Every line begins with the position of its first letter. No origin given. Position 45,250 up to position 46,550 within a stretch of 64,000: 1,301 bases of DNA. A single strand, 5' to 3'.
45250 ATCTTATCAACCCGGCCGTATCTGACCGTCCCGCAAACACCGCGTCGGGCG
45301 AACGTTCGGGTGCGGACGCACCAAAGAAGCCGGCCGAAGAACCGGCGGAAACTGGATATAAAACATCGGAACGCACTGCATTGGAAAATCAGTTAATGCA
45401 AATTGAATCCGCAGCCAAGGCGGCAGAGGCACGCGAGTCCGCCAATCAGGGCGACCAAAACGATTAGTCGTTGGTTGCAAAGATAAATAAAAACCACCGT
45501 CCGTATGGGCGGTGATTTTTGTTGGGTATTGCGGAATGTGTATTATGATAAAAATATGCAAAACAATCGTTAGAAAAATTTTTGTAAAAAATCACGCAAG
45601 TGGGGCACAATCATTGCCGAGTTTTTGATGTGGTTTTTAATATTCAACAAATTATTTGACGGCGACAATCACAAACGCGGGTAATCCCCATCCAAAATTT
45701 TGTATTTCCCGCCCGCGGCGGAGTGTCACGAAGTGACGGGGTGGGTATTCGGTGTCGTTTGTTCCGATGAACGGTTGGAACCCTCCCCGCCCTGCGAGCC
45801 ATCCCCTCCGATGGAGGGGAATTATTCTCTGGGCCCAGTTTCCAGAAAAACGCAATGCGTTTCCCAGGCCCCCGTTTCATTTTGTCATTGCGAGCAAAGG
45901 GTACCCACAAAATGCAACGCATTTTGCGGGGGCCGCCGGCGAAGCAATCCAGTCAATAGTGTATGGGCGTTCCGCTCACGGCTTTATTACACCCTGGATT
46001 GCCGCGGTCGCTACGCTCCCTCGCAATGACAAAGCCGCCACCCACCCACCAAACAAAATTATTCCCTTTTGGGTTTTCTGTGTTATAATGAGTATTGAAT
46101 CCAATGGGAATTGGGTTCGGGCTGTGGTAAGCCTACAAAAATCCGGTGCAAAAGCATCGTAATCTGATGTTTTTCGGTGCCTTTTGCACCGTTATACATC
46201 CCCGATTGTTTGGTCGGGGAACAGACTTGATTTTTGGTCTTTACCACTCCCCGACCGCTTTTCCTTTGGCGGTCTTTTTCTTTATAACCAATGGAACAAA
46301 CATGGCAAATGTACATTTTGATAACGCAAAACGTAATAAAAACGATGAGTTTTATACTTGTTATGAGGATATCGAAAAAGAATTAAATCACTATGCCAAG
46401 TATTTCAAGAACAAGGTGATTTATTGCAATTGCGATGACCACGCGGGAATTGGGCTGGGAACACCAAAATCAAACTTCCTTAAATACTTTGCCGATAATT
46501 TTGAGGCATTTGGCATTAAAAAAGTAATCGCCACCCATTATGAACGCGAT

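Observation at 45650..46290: About 640 bp GC-rich, hairpin-dense non-coding island immediately upstream of the MTase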

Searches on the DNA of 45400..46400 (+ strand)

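Call 5: search_rna_families(source=window, start=45400, end=46400, threshold=evalue, max_evalue=10, show_alignments=3)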
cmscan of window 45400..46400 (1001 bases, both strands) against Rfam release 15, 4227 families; matches with E-value up to 10: 7.
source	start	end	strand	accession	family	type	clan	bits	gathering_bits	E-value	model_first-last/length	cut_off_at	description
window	45482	45558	-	RF02074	STnc240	Gene; sRNA;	-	20.9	55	2.7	1-77/77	no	Enterobacterial sRNA STnc240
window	45616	45706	+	RF00708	mir-450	Gene; miRNA;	-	17.6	60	8.3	1-78/78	no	mir-450 microRNA precursor family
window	46199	46282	+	RF02837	anti-hemB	Gene; sRNA;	-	16.5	49.5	0.53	1-81/81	no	Burkholderia RNA 7 (anti-hemB)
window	45678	45728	+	RF02808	PyrR210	Gene; snRNA; snoRNA; HACA-box;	-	16.3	59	2.6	1-59/59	no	Pyrobaculum sRNA 210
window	45908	45926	+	RF02902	AaHKsRNA22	Gene; sRNA;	-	14.3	39.8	7.7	10-28/101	no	Aggregatibacter sRNA 22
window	45471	45514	-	RF02401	ClpQY_promoter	Cis-reg;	-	14.2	42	2.6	1-43/57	no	ClpQY promoter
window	46087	46105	+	RF01130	sR46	Gene; snRNA; snoRNA; CD-box;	-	12.3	50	5.9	4-22/56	no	Small nucleolar RNA sR46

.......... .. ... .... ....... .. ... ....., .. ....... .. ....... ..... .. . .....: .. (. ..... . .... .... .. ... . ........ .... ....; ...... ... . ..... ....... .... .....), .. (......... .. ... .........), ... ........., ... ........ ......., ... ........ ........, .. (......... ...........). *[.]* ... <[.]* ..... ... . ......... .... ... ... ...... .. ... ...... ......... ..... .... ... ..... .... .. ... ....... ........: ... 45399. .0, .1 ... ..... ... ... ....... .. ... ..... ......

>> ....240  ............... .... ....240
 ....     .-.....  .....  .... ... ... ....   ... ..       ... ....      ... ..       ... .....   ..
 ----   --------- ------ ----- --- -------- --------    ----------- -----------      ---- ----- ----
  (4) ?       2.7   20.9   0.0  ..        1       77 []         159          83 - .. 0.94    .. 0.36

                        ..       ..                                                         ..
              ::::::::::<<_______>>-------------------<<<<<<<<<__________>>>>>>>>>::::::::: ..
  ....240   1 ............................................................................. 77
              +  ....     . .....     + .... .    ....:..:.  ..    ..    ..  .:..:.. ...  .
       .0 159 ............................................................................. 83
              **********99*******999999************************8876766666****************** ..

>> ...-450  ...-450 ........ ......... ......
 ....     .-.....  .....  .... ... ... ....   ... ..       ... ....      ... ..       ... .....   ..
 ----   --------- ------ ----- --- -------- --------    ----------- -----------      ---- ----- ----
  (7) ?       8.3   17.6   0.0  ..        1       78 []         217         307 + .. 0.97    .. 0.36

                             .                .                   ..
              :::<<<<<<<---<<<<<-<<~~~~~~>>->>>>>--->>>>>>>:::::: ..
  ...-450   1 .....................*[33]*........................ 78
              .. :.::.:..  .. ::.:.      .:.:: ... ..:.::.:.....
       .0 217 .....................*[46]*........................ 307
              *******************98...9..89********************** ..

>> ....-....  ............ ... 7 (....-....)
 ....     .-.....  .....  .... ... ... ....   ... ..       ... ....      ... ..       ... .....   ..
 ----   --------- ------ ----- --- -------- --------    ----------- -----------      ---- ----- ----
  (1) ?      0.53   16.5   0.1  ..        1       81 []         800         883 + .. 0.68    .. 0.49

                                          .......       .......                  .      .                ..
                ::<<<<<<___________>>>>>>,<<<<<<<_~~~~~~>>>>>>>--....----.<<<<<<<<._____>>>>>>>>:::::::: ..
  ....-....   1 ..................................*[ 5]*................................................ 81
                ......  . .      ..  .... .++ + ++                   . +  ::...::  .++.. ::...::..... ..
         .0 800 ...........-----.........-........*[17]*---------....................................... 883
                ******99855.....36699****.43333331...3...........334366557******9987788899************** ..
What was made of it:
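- On Any described RNA family (Rfam 15): In the E <= 10 scan of 45400-46400 the best hit is 20.9 bits against a threshold of 55, and it lies outside the leader (call 5).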

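Call 61: build_rna_model(alignment_id=A4, structure=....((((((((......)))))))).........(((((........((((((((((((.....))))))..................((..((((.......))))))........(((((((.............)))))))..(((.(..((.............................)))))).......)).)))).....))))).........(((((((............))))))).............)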
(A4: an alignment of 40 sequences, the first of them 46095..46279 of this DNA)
Model R1 built from alignment A4 (40 sequences, 263 columns); structure: as given.
model positions 217; base pairs 51; branch points 5; effective number of sequences 2.23; information 0.59 bits per position. Calibrated on 0.2 Mb of random sequence (short: E-values are rough).
structure used (alignment columns):
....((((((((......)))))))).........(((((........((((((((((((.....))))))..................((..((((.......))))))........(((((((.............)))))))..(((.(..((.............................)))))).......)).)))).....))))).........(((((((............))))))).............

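Call 62: search_with_rna_model(model_id=R1, source=window, max_evalue=1, show_alignments=1)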
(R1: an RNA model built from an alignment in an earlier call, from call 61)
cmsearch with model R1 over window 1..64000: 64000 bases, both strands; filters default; matches with E-value up to 1: 5.
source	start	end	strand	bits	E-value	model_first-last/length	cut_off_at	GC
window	46093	46279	+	153.7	6.4e-51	1-217/217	no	0.46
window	4970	5134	+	15.3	0.00071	1-217/217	no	0.36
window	46144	46191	-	13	0.004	50-96/217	no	0.48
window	13194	13259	-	7.6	0.29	1-217/217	no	0.47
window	13233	13252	+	6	0.97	104-122/217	no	0.5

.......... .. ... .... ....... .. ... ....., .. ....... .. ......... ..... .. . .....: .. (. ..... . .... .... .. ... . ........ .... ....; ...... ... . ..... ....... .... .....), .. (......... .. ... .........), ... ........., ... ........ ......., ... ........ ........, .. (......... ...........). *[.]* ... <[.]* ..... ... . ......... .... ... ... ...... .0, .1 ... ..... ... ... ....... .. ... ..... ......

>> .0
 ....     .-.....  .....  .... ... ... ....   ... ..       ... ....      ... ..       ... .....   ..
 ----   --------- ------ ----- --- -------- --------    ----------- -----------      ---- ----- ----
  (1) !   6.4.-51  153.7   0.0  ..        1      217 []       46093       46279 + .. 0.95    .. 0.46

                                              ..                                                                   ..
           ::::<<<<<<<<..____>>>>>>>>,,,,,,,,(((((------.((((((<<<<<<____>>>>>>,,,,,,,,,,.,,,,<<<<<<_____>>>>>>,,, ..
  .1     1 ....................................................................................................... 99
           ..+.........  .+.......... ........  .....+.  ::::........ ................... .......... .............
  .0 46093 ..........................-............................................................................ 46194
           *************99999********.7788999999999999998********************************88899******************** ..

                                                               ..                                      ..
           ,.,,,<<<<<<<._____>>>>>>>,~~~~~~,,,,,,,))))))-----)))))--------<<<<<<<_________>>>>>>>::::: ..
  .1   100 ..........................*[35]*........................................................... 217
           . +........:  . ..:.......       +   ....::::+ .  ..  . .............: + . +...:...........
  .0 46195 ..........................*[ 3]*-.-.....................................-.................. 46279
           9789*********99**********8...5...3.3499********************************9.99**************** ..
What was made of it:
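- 46093..46279 (+): Structured leader RNA. Its helices are:
- P1: 46097-46105 with 46110-46118.
- P2: 46119-46122 with 46131-46134.
- Pseudoknot: the P2 loop 46124-46130 with 46241-46247.
- P3: 46136-46143 with 46229-46236.
- P4 region: 46144-46191.
- P5: 46200-46205 with 46214-46219.
- Alternative antiterminator: 46212-46220 with 46248-46256.
- Terminator: 46253-46258 with 46269-46274, followed by a T-run to 46279. Covariance model R1 scores it 153.7 bits (call 62).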

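Call 63: search_with_rna_model(model_id=R1, sources=[L001, L004, L007, L009, L010, L011, L015, L016, L017, L018, L019, L020, L021, L022, L023, L024, L025, L026, L027, L028, L029, L030, L031, L032, L033, L034, L035, L036, L037, L038, L039, L040, L041, L042, L043, L044, L045, L046, L047, L048, L049, L050, L051, L052, L053, L054, L055, L056, L057, L058, L059, L060, L061, L062, L063, L064, L065, L066, L067, L068, L069, L070, L071, L072, L073, L074, L075, L076, L077, L078, L079, L080, L081, L082, L083, L084, L085, L086, L087, L088, L089, L090, L091, L092, L093, L094], max_evalue=0.1)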
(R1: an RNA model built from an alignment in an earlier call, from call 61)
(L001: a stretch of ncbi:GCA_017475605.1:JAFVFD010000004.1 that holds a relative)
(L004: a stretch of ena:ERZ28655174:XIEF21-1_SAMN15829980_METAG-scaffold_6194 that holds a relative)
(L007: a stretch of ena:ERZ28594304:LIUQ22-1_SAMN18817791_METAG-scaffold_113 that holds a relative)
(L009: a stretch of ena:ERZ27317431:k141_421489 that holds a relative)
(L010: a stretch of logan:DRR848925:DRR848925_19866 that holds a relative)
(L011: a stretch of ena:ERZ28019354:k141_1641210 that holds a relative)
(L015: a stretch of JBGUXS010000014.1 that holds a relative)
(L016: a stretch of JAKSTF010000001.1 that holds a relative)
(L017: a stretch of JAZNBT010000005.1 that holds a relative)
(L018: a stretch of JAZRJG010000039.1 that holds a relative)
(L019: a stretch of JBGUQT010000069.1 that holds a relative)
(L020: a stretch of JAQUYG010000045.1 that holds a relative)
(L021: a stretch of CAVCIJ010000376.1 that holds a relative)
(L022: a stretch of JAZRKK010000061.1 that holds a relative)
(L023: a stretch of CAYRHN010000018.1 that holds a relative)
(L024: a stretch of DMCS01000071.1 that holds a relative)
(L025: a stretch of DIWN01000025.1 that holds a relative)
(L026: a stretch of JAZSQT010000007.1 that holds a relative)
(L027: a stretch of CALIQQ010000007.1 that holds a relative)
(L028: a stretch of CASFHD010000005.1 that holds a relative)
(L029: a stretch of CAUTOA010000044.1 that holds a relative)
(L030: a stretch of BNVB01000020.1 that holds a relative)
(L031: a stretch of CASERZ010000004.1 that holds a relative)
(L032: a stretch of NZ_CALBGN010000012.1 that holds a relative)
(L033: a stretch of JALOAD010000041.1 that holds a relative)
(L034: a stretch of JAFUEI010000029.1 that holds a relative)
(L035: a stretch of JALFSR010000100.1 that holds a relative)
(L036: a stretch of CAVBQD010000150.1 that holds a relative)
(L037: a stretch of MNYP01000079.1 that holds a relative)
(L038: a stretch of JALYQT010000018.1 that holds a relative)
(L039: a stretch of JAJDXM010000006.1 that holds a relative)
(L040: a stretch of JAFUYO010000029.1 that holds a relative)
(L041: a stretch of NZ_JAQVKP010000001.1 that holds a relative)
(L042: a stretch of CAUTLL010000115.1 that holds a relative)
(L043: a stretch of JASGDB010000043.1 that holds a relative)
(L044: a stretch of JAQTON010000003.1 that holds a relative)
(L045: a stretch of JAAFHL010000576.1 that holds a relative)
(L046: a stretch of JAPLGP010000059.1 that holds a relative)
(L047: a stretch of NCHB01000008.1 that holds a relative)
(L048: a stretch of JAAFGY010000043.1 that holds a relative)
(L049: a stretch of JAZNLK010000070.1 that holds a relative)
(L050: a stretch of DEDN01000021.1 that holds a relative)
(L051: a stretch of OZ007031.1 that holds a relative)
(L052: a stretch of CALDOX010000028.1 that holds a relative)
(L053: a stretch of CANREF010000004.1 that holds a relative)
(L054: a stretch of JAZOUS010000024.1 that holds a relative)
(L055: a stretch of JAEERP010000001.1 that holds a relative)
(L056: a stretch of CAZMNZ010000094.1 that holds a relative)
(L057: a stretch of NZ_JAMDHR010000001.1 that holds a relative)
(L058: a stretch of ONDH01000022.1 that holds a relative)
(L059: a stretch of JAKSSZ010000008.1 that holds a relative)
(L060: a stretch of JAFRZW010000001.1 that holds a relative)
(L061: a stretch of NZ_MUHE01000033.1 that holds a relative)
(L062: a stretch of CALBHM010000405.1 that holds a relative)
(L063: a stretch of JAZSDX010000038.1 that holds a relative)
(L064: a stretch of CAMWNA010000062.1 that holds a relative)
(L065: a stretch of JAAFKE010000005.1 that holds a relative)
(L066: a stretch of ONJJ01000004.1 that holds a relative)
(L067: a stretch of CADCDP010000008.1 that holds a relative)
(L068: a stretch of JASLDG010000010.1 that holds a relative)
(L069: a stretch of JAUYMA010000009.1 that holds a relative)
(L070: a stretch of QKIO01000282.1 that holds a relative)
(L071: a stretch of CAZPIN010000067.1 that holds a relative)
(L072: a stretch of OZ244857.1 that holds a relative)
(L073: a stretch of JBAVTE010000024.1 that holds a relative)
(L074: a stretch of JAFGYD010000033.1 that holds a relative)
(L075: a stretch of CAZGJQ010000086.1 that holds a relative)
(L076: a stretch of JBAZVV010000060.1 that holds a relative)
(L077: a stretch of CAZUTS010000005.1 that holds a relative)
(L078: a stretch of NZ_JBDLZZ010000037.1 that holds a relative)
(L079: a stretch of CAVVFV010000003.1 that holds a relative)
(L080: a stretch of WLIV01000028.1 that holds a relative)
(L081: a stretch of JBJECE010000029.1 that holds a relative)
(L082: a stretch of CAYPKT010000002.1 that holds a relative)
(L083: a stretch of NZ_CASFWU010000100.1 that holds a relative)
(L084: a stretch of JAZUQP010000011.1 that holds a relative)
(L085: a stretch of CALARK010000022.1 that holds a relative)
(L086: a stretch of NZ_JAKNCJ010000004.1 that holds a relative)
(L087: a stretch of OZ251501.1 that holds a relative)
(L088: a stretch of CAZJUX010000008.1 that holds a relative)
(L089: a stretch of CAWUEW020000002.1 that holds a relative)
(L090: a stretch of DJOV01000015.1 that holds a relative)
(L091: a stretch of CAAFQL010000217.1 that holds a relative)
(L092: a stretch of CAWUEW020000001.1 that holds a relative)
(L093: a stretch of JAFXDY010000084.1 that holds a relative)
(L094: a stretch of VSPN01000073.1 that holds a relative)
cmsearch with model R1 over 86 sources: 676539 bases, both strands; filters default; matches with E-value up to 0.1: 11.
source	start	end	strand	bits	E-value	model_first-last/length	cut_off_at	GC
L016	3750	3976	+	177.5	5.6e-58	1-217/217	no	0.44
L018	3751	3969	+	175.4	3e-57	1-217/217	no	0.48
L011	5751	5964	+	174.1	8.4e-57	1-217/217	no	0.46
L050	3731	3975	+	53.4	8.3e-16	1-217/217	no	0.47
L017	1744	1995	+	46.7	1.5e-13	1-217/217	no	0.5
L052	1463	1714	+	44.8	6.6e-13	1-217/217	no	0.52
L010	4046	4210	-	40.1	2.7e-11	1-217/217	no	0.43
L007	9995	10159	-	40.1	2.7e-11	1-217/217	no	0.43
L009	6432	6596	-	40.1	2.7e-11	1-217/217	no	0.43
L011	2493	2728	-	37.4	2.2e-10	1-217/217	no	0.44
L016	3683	3779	-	16.4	0.003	1-217/217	no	0.33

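Call 64: search_with_rna_model(model_id=R1, sources=[L095, L096, L097, L098, L099, L100, L101, L102, L103, L104, L105, L106, L107, L108, L109, L110, L111, L112, L113, L114, L115, L116, L117, L118, L119, L120, L121, L122, L123, L124, L125, L126, L127, L128, L129, L130, L131, L132, L133, L134, L135, L136, L137], max_evalue=0.1)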
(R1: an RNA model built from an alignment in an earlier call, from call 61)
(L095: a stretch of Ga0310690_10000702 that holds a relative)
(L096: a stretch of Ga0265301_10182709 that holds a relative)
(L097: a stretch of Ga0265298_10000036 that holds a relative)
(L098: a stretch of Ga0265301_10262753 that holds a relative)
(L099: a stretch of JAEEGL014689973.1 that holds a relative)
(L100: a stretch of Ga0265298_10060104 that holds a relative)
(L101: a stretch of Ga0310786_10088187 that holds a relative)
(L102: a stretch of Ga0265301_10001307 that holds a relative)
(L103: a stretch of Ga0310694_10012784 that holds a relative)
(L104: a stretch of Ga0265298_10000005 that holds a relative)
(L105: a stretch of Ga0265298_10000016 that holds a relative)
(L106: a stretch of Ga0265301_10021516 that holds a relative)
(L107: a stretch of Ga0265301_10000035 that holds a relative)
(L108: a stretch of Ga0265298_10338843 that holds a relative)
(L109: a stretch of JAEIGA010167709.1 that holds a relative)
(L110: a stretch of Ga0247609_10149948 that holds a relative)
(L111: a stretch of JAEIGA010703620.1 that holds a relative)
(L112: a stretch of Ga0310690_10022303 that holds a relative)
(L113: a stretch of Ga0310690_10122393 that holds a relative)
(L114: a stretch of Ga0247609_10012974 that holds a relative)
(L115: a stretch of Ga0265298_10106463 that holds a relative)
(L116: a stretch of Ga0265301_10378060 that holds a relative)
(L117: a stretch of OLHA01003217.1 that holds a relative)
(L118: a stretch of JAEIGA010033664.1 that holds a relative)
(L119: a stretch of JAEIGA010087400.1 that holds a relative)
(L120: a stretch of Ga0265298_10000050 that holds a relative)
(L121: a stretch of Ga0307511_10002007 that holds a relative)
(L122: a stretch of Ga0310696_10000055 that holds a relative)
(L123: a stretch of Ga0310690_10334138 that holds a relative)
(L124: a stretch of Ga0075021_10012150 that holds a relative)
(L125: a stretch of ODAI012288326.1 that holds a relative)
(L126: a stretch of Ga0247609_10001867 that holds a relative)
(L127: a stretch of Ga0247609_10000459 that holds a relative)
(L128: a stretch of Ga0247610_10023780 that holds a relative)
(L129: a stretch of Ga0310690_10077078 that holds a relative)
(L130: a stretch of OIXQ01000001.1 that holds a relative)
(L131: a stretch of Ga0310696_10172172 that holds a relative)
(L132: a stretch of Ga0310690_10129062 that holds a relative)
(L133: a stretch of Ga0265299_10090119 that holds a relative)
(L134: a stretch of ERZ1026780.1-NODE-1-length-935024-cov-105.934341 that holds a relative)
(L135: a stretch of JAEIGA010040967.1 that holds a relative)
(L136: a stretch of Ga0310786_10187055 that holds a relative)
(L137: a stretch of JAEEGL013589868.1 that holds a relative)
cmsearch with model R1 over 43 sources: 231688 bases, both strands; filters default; matches with E-value up to 0.1: 59.
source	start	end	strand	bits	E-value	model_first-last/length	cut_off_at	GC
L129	2309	2527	+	222.9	7.5e-74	1-217/217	no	0.47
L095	1687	1896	-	220.8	3.8e-73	1-217/217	no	0.42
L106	2307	2516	-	220.8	3.8e-73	1-217/217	no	0.42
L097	9896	10108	+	218.7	2e-72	1-217/217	no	0.45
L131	150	368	-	218.6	2.1e-72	1-217/217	no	0.48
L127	1787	2006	-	216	1.6e-71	1-217/217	no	0.47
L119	872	1095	-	206.2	3.4e-68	1-217/217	no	0.43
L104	4537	4760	-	205.5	6.2e-68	1-217/217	no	0.46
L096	1181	1392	+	205.4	6.7e-68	1-217/217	no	0.53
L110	688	905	+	203.4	3.1e-67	1-217/217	no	0.49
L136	1440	1662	-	199.6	6.1e-66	1-217/217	no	0.46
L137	128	348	+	199.2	8.6e-66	1-217/217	no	0.46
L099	12805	13019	+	197.6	2.8e-65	1-217/217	no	0.49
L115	49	258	-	197.5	3.1e-65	1-217/217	no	0.52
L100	426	637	+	197.5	3.1e-65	1-217/217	no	0.52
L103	3268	3489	-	197.4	3.4e-65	1-217/217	no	0.46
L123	993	1205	+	197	4.7e-65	1-217/217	no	0.49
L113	365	575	+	196.5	6.8e-65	1-217/217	no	0.51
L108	747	965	+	194.4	3.6e-64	1-217/217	no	0.49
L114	6799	7017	+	193.2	9.2e-64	1-217/217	no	0.49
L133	380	604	+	191.8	2.7e-63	1-217/217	no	0.42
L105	850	1069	+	190.7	6.3e-63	1-217/217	no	0.47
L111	1115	1328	-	185.3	4.6e-61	1-217/217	no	0.41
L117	1736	1959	+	183.4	1.9e-60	1-217/217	no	0.49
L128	3106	3303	-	182.3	4.7e-60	1-217/217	no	0.52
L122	806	1031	+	181.4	9.6e-60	1-217/217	no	0.45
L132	839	1035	-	176.7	3.6e-58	1-217/217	no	0.5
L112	1299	1500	-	174.8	1.7e-57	1-217/217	no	0.5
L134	6246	6452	+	168.6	2.1e-55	1-217/217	no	0.45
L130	3110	3316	+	166.4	1.1e-54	1-217/217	no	0.45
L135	3559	3779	-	162.5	2.4e-53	1-217/217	no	0.45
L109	1255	1458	-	159.4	2.7e-52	1-217/217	no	0.5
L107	7885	8071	-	158.8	4.5e-52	1-217/217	no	0.45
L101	381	567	+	156.9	2e-51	1-217/217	no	0.45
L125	2848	3067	+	141.4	3.7e-46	1-217/217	no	0.4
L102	2767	2963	-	141.2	4.4e-46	1-217/217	no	0.5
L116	1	141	-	138.3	4.1e-45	1-140/217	3'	0.48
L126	11920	12109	+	133.3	2.1e-43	1-217/217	no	0.51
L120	7283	7510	+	92.5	1.5e-29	1-217/217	no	0.42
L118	1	90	-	87.4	8e-28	1-90/217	3'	0.44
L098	1223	1300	+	73.7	3.5e-23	1-78/217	3'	0.5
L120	7210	7426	-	38.2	4.2e-11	1-217/217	no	0.41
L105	6528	6740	+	34.5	7.7e-10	1-217/217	no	0.43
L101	432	478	-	21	2.8e-05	50-96/217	no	0.47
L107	7974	8020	+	19.1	0.00012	50-96/217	no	0.47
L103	3395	3441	+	17.3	0.00052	50-96/217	no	0.47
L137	176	222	-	17.3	0.00052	50-96/217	no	0.47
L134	5808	5900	+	17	0.00067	1-217/217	no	0.54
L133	341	476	-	15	0.003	50-165/217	no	0.33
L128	3210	3256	+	14.1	0.0061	50-96/217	no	0.47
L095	1801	1847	+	13.5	0.0097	50-96/217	no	0.49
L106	2421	2467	+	13.5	0.0097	50-96/217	no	0.49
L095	9942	10122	-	13.4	0.011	37-177/217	no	0.4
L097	9945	9992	-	13.1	0.014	50-96/217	no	0.48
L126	11973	12016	-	12.8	0.018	50-96/217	no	0.48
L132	939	984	+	12.7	0.019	50-96/217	no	0.5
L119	1068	1158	+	12.7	0.019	1-217/217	no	0.38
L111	275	376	+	12.6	0.021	1-217/217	no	0.4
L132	1008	1111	+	10.8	0.081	1-217/217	no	0.37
